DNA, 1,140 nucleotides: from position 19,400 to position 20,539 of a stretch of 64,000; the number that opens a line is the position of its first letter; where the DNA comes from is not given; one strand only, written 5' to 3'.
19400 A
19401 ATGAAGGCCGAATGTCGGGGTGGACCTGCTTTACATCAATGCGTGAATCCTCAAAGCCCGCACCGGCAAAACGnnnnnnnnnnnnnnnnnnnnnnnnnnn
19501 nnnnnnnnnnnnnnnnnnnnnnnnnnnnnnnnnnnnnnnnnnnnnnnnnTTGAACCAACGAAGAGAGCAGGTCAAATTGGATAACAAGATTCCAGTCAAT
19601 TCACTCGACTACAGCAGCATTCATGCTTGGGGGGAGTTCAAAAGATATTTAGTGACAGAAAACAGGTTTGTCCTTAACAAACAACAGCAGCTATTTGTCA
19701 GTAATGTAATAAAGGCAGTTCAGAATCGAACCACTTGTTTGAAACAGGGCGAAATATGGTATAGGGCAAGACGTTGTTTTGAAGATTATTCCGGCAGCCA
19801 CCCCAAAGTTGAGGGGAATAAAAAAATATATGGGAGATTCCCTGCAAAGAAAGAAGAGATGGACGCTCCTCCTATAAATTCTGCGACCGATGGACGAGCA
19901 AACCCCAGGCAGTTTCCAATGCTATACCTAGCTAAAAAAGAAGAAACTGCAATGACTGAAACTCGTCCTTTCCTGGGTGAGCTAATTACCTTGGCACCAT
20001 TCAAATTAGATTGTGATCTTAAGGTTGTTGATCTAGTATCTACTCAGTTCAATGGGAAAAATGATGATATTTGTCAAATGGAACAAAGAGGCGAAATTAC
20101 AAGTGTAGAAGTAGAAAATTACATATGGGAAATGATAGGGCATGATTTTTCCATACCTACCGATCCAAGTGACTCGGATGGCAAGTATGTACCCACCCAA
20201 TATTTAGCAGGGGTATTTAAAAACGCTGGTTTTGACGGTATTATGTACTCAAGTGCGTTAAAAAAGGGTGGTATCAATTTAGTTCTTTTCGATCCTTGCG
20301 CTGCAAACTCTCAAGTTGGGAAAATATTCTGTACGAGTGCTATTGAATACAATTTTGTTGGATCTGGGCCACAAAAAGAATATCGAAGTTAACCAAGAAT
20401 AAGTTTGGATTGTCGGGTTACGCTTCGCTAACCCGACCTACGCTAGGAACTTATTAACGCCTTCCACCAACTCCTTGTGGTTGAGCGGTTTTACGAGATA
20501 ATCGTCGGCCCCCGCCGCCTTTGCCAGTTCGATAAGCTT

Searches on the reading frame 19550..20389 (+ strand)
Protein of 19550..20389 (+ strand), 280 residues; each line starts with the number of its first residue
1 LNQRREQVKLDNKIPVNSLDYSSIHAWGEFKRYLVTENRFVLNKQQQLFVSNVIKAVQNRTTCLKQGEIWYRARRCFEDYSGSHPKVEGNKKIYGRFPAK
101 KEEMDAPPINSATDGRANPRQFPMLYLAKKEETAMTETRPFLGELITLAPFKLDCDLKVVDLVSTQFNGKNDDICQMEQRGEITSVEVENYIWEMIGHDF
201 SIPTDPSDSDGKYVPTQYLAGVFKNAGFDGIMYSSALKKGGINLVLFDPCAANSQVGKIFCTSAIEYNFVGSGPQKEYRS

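Call 10: search_protein_families(library=pfam, proteins=[window:19550-20389:+], max_evalue=0.01)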
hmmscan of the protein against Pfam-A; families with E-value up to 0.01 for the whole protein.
window:19550-20389:+ (280 aa): 1 family
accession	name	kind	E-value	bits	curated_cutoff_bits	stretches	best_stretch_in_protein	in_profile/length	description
PF08808.17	RES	-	5.7e-17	62.6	23.2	1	111-256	21-147/157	RES domain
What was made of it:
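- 19577..20392 (+): RES-domain gene (271 aa from TTG 19577; a longer frame opens at 19550). It is a low-GC, single-gene insert. Pfam RES, E = 5.7e-17 (call 10).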

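Call 12: find_homologous_proteins(query=window:19550-20389:+)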
Query window:19550-20389:+ (280 aa): 7 proteins with E <= 0.001 among 247 candidates.
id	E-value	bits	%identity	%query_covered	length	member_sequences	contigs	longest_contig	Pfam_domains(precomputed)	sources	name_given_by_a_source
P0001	2.2e-183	626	100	97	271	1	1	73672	PF08808.18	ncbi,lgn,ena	-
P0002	2.3e-97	344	60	93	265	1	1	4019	PF08808.18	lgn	-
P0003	3.5e-31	127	38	88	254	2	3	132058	PF08808.18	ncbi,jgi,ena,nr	ncbi:MAG TPA: RES family NAD+ phosphorylase [Candidatus Omnitrophota bacterium]|nr:RES family NAD+ p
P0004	4.2e-23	100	32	87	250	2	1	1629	PF08808.18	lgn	-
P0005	7.0e-23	99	32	91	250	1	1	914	PF08808.18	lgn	-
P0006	1.9e-22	98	32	89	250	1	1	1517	PF08808.18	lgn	-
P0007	1.9e-19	88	34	81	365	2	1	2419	PF08808.18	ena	-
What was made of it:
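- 19577..20392 (+): P0001 defines the start (call 12).
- Checked: The database protein with 100% identity (P0001, 271 aa, call 12) corresponds to TTG 19577, which is 85 nt away.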

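Call 13: find_encoding_contigs(protein=P0001, flank=3000, max_places=6)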
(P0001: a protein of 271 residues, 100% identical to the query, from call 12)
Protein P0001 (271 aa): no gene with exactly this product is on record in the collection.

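Call 14: find_encoding_contigs(protein=P0002, flank=5000, max_places=6)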
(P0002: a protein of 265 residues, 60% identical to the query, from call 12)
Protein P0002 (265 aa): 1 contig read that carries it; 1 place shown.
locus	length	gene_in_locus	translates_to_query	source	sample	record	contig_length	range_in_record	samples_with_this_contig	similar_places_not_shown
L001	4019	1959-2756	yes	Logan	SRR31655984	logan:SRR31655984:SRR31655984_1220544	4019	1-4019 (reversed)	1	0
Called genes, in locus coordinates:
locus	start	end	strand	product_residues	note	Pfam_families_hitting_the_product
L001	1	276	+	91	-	?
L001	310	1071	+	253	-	-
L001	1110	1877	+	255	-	-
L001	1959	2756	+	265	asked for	PF08808:RES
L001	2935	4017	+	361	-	?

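Call 15: find_encoding_contigs(protein=P0003, flank=4000, max_places=6)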
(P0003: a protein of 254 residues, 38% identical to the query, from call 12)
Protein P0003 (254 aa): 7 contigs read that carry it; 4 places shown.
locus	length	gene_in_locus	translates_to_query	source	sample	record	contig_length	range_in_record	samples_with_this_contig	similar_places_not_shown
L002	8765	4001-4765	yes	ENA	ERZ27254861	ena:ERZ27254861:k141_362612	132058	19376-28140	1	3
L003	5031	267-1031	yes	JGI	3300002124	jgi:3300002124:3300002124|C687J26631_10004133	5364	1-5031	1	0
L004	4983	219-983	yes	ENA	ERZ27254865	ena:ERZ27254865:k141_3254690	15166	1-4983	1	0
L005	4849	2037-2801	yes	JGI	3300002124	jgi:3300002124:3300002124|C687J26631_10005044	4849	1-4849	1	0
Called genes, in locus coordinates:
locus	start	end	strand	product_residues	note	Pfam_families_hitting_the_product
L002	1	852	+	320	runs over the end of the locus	PF01545:Cation_efflux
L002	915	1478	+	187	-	PF01209:Ubie_methyltran, PF13489:Methyltransf_23, PF13649:Methyltransf_25, PF13847:Methyltransf_31, PF08241:Methyltransf_11, PF08242:Methyltransf_12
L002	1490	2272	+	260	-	PF01925:TauE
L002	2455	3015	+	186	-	PF01758:SBF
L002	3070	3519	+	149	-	PF01758:SBF (weak)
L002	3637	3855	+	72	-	-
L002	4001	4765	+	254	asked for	PF08808:RES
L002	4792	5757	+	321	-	PF02037:SAP (weak)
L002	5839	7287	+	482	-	PF00919:UPF0004, PF04055:Radical_SAM, PF01938:TRAM (weak)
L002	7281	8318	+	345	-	PF02445:NadA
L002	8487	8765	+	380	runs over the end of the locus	PF00561:Abhydrolase_1, PF00326:Peptidase_S9 (faint)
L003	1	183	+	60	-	?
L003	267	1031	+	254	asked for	PF08808:RES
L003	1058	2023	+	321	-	PF02037:SAP (weak)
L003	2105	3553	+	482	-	PF00919:UPF0004, PF04055:Radical_SAM, PF01938:TRAM (weak)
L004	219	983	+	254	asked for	PF08808:RES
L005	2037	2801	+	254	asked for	PF08808:RES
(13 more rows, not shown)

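Call 32: search_solved_structures(query=window:19577-20389:+, max_evalue=1, show_alignments=2)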
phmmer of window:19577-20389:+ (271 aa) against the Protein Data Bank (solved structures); distinct sequences matched with E-value up to 1: 1.
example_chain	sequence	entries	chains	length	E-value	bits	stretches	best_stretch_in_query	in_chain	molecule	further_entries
9grx_2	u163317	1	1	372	0.74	12.3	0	209-240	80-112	Photosynthetic NDH subunit of subcomplex B 2, chloroplastic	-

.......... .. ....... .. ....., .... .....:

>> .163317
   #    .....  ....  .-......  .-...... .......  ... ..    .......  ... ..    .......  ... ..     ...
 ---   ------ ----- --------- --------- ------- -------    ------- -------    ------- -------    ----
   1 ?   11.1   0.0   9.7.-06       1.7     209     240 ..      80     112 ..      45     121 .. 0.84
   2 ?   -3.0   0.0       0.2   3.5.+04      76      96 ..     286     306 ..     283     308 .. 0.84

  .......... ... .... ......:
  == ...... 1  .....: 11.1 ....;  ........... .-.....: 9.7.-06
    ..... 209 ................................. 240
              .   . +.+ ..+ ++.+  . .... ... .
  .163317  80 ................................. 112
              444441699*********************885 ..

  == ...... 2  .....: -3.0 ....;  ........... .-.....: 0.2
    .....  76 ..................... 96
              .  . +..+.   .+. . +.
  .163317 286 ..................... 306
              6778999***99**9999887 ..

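Call 56: list_cluster_members(proteins=[P0001, P0008])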
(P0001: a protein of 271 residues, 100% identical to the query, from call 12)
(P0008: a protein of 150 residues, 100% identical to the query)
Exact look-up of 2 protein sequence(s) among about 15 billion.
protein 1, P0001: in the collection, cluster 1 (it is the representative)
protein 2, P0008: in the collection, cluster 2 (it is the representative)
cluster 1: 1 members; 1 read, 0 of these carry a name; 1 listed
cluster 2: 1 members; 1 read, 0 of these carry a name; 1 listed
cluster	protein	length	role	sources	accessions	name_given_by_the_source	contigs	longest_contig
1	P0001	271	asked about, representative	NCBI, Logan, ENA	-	-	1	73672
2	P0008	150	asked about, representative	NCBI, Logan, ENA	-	-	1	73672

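Call 73: search_protein_families(library=padloc, proteins=[window:19577-20389:+], max_evalue=0.01)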
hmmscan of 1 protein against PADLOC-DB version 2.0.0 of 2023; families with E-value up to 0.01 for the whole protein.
window:19577-20389:+ (271 aa): 0 families

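Call 74: search_protein_families(library=ncbifam, proteins=[window:19577-20389:+], max_evalue=0.01)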
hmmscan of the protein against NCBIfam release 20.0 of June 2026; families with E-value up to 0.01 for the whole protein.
window:19577-20389:+ (271 aa): 0 families
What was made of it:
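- Tried and rejected: RES against PADLOC and NCBIfam: no hit (calls 73, 74).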

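Call 91: predict_structure(alignment_id=A1)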
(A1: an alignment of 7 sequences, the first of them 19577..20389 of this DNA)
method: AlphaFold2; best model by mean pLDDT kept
length: 271 residues; sequences in the alignment: 7
mean_pLDDT: 77.8   pTM: 0.77
mean pLDDT of the five models: 77.8, 72.2, 71.8, 71.6, 49.2
residues with pLDDT >= 90: 65; 70-90: 144; 50-70: 34; < 50: 28
segments of 3 or more residues with pLDDT < 50: 1-10, 104-111, 262-271
pLDDT, mean of each block of 10 residues (from residue 1): 35 74 78 81 86 95 83 77 83 77 47 80 91 89 97 75 72 80 84 66 78 91 87 91 89 78 39 35
secondary structure, 60 per line:
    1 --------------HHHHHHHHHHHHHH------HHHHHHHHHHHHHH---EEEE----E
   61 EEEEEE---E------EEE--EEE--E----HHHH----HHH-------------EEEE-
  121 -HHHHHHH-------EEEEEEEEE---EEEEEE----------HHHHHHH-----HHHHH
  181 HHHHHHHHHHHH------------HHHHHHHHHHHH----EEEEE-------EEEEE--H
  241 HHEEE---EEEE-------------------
elements in order: H15-28 H35-48 E52-55 E60-66 E77-79 E82-84 H92-95 E116-119 H122-128 E136-144 E148-153 H164-170 H176-192 H205-216 E221-225 E233-237 E243-245 E249-252

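Call 93: fold_search(model_id=the predicted structure, library=pdb)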
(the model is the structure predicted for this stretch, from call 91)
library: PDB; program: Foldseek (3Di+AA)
matches with E <= 10: 121; with E <= 0.001: 1
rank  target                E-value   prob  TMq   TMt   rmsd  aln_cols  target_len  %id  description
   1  6kyf                  7.0e-04  0.99  0.26  0.44  10.4       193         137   13  Crystal structure of an anti-CRISPR protein (released 2020-09-23)
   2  9r35_A                3.6e-03  0.99  0.27  0.48  13.5       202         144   14  Crystal structure of the Pseudomonas putida Xre-RES toxin-antitoxin complex bound to promoter DNA (released 2025-08-20)
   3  1ddt                  5.5e-03  0.72  0.23  0.14  12.6       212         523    8  THE REFINED STRUCTURE OF DIMERIC DIPHTHERIA TOXIN AT 2.0 ANGSTROMS RESOLUTION (released 1994-07-31)
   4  9qe9_B                7.0e-03  0.97  0.31  0.44   8.3       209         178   13  Catalytic domain of Streptomyces Antiquus Insecticidal Protein (SAIP) from Streptomyces klenkii (released 2026-03-11)
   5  6d0i_A                7.0e-03  0.97  0.31  0.48  10.9       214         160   11  ParT: Prs ADP-ribosylating toxin bound to cognate antitoxin ParS. L48M ParT, SeMet-substituted complex. (released 2019-01-09)
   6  1dtp                  8.4e-03  0.94  0.28  0.38  12.2       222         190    7  THE STRUCTURE OF THE ISOLATED CATALYTIC DOMAIN OF DIPHTHERIA TOXIN (released 1994-11-01)
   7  7k7b_A                8.9e-03  0.91  0.26  0.16   9.3       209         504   10  Crystal structure of diphtheria toxin from crystals obtained at pH 5.0 (released 2020-11-18)
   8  4ae1_A                1.3e-02  0.97  0.29  0.17   8.3       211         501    7  Crystal structure of diphtheria toxin mutant CRM197 in complex with nicotinamide (released 2012-03-28)
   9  8g0f_B                1.3e-02  0.82  0.24  0.14  11.1       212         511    8  Crystal structure of diphtheria toxin H223Q/H257Q double mutant (pH 5.5) (released 2023-07-05)
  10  6gw6_A                1.4e-02  0.95  0.28  0.48   9.0       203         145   11  Structure of the Pseudomonas putida RES-Xre toxin-antitoxin complex (released 2018-10-24)
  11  6d0h_C                1.4e-02  0.92  0.29  0.46  11.3       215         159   13  ParT: Prs ADP-ribosylating toxin bound to cognate antitoxin ParS (released 2019-01-09)
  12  4ae0                  1.5e-02  0.97  0.30  0.18   8.7       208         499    7  Crystal structure of diphtheria toxin mutant CRM197 (released 2012-03-28)
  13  6d0i_C                1.5e-02  0.92  0.30  0.47  11.1       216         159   12  ParT: Prs ADP-ribosylating toxin bound to cognate antitoxin ParS. L48M ParT, SeMet-substituted complex. (released 2019-01-09)
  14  6d0h_A                1.7e-02  0.93  0.31  0.48  10.9       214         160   11  ParT: Prs ADP-ribosylating toxin bound to cognate antitoxin ParS (released 2019-01-09)
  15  7k7e_A                2.0e-02  0.93  0.29  0.17   9.3       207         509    9  Crystal structure of diphtheria toxin from crystals obtained at pH 7.0 (released 2020-11-18)
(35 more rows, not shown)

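Call 98: search_dna_similar(query=window:19577-20389:+, collection=plasmids, mode=protein, max_evalue=0.00001, max_rows=10)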
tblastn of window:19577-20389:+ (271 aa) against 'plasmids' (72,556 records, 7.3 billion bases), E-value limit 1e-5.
Records with a match: 48; places in all: 48; records where one place covers at least 80% of the query: 27.
Best place of each record, by identity: <60% 48.
By first word of the organism name: Klebsiella 9; Priestia 5; Rhizobium 4; Shinella 4; Bacillus 4; Ralstonia 3; Agrobacterium 2; Moraxella 2; Aminobacter 2; Pseudoalteromonas 1; and 12 more.
By predicted mobility (MOB-suite, as given by PLSDB): non-mobilizable 26; conjugative 12; mobilizable 10.
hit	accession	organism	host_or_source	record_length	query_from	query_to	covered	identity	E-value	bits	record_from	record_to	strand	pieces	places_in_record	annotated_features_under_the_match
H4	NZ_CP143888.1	Agrobacterium deltaense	Cell culture,Plant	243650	8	271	97%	30.1%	4e-30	125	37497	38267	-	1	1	RES family NAD+ phosphorylase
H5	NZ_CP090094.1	Rhizobium leguminosarum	Galega,Cell culture,Plant nodule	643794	11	260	92%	31.5%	3e-23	134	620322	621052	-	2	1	RES family NAD+ phosphorylase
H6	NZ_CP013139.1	Pseudoalteromonas sp. Bsw20308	seawater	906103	10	260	93%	30.0%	8e-25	110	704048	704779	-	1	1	RES family NAD+ phosphorylase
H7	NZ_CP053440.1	Rhizobium brockwellii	Trifolium repens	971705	47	271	83%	32.3%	1e-18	92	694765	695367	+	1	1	RES family NAD+ phosphorylase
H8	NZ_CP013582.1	Rhizobium phaseoli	Phaseolus vulgaris,Whole ...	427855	6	250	90%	29.4%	8e-22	101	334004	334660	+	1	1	RES family NAD+ phosphorylase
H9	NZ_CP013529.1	Rhizobium phaseoli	Phaseolus vulgaris,Whole ...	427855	6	250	90%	29.4%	8e-22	101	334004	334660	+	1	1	RES family NAD+ phosphorylase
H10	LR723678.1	arsenite-oxidising bacterium NT-25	moist arsenopyrite (FeAsS)-containing ...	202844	6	250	90%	29.0%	2e-20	97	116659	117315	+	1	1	RES domain-containing protein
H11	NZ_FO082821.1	Pseudorhizobium banfieldiae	-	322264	6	250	90%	29.0%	2e-20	97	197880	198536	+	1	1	RES family NAD+ phosphorylase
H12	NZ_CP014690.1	Gluconobacter albidus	water kefir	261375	7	242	87%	29.8%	2e-24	109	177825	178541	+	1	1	RES family NAD+ phosphorylase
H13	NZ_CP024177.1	Moraxella osloensis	Homo sapiens,single cell,skin swab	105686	14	258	90%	28.2%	1e-14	81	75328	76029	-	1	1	RES family NAD+ phosphorylase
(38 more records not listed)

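Call 99: get_annotated_region(hit=H4, flank=2000)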
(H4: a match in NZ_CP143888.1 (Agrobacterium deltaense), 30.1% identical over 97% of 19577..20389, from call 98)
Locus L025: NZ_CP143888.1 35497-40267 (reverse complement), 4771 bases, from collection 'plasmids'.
description: Agrobacterium deltaense strain EL101 plasmid pEL101-243, complete sequence
organism: Agrobacterium deltaense (NCBI taxid 1183412)
taxonomy: Bacteria; Pseudomonadota; Alphaproteobacteria; Hyphomicrobiales; Rhizobiaceae; Agrobacterium; Agrobacterium deltaense
host: -; source: Cell culture,Plant; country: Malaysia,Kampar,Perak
typing (MOB-suite, as given by PLSDB): conjugative; relaxase MOBQ; mating-pair formation MPF_T
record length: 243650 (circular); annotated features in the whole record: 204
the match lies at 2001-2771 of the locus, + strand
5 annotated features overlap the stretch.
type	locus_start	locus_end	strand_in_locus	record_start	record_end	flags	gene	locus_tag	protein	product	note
CDS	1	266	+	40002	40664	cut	-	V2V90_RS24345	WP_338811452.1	HNH endonuclease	-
CDS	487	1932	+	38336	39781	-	-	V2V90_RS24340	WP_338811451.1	serine protease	GO:0006508 - proteolysis [Evidence IEA]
CDS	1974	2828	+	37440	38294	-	-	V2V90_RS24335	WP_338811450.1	RES family NAD+ phosphorylase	-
CDS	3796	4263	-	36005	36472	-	-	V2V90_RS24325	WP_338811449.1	response regulator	GO:0000160 - phosphorelay signal transduction system [Evidence IEA]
CDS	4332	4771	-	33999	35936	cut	-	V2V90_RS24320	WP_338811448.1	ATP-binding protein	-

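Call 100: get_annotated_region(hit=H6, flank=2000)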
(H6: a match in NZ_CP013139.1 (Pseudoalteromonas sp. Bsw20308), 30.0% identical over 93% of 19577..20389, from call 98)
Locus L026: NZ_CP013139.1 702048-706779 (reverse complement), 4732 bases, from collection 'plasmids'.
description: Pseudoalteromonas sp. Bsw20308 plasmid pPBSW1, complete sequence
organism: Pseudoalteromonas sp. Bsw20308 (NCBI taxid 283699)
taxonomy: Bacteria; Pseudomonadota; Gammaproteobacteria; Alteromonadales; Pseudoalteromonadaceae; Pseudoalteromonas; Pseudoalteromonas sp. Bsw20308
host: -; source: seawater; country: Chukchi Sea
typing (MOB-suite, as given by PLSDB): non-mobilizable
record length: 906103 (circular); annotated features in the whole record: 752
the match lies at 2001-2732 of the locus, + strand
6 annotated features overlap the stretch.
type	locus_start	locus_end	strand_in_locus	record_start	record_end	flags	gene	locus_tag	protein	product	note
CDS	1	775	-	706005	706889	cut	-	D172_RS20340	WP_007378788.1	fused MFS/spermidine synthase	-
CDS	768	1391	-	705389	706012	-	-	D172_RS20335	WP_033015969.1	fused MFS/spermidine synthase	-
CDS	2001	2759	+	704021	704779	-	-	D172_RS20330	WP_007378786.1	RES family NAD+ phosphorylase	-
CDS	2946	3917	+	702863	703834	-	-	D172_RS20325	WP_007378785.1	hypothetical protein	-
CDS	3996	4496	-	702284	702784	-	-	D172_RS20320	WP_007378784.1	lactoylglutathione lyase family protein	-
CDS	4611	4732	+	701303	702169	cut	-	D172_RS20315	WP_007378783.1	LysR family transcriptional regulator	GO:0006355 - regulation of DNA-templated transcription [Evidence IEA]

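Call 101: get_annotated_region(hit=H12, flank=2000)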
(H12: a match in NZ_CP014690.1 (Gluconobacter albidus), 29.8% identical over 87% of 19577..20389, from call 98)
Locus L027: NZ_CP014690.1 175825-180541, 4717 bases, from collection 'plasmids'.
description: Gluconobacter albidus strain TMW2.1191 plasmid pGS1191_1, complete sequence
organism: Gluconobacter albidus (NCBI taxid 318683)
taxonomy: Bacteria; Pseudomonadota; Alphaproteobacteria; Rhodospirillales; Acetobacteraceae; Gluconobacter; Gluconobacter albidus
host: -; source: water kefir; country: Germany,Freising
typing (MOB-suite, as given by PLSDB): conjugative; relaxase MOBF; mating-pair formation MPF_I
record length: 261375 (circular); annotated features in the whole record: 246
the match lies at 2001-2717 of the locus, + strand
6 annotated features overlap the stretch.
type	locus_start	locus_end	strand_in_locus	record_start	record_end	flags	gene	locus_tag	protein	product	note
CDS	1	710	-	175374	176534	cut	-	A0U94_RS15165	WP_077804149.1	RES domain-containing protein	-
CDS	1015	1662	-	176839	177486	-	-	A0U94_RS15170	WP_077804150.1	hypothetical protein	-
CDS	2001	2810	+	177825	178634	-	-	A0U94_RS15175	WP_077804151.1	RES family NAD+ phosphorylase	-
CDS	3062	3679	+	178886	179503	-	-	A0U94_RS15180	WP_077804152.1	CPBP family intramembrane glutamic endopeptidase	GO:0071586 - CAAX-box protein processing [Evidence IEA]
CDS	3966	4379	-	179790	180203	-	-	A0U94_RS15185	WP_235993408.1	hypothetical protein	-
CDS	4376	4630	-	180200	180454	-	-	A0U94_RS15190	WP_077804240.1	type II toxin-antitoxin system prevent-host-death family antitoxin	-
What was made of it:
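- Long RES proteins on plasmids also lack an annotated Xre neighbour, although the PLSDB gene tables used are incomplete (calls 98-101). Long RES homologues on plasmids show variable neighbours and no annotated Xre antitoxin, although the PLSDB gene tables used are incomplete (calls 99-101).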

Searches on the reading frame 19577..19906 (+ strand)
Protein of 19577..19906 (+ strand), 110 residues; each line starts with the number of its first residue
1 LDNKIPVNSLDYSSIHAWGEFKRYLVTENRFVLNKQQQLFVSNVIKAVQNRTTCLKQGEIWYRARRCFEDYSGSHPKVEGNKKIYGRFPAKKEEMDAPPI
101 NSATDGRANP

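Call 82: search_protein_families(library=pfam, proteins=[window:19577-19906:+], max_evalue=10)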
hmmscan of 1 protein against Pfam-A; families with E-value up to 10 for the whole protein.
window:19577-19906:+ (110 aa): 0 families
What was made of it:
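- Tried and rejected: N-terminal 110 aa of RES against Pfam: no hit (call 82), so no evidence for a fused antitoxin domain.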
